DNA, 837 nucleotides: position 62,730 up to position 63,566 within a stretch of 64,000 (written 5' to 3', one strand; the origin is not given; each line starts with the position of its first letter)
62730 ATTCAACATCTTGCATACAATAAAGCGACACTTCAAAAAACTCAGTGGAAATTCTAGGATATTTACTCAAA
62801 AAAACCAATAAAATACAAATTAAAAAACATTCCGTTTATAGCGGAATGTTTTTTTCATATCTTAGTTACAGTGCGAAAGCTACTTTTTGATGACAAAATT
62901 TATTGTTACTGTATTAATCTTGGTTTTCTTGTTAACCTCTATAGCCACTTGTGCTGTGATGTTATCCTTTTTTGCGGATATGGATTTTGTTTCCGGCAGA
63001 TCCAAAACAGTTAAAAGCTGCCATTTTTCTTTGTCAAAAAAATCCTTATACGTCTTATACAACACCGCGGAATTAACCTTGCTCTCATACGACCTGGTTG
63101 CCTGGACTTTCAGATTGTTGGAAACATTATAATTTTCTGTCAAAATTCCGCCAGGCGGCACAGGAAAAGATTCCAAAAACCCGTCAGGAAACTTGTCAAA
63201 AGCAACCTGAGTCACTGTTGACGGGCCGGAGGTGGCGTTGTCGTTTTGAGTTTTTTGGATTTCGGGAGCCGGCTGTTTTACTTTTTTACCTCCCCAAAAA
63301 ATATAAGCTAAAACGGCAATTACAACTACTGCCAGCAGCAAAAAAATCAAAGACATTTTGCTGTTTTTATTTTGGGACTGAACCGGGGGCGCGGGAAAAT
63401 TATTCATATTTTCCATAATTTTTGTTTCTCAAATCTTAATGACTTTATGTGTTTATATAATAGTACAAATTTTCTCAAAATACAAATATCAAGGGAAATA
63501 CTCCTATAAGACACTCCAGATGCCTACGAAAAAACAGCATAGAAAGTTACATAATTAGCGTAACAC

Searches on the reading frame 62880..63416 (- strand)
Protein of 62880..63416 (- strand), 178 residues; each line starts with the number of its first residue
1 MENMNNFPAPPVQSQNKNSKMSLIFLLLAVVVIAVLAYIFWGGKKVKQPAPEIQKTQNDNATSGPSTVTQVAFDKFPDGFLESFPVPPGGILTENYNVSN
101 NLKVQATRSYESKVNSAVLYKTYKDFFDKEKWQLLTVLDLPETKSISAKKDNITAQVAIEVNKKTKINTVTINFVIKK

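Call 76: find_encoding_contigs(protein=window:62880-63416:-, flank=10000, max_places=3)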
Protein window:62880-63416:- (178 aa): 1 contig read that carries it; 1 place shown.
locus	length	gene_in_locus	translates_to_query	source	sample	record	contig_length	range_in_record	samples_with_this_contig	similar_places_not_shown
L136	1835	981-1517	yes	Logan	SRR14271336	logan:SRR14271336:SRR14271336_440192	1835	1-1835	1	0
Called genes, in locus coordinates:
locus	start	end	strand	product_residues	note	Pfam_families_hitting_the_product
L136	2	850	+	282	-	?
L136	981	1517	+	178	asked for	-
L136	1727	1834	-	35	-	?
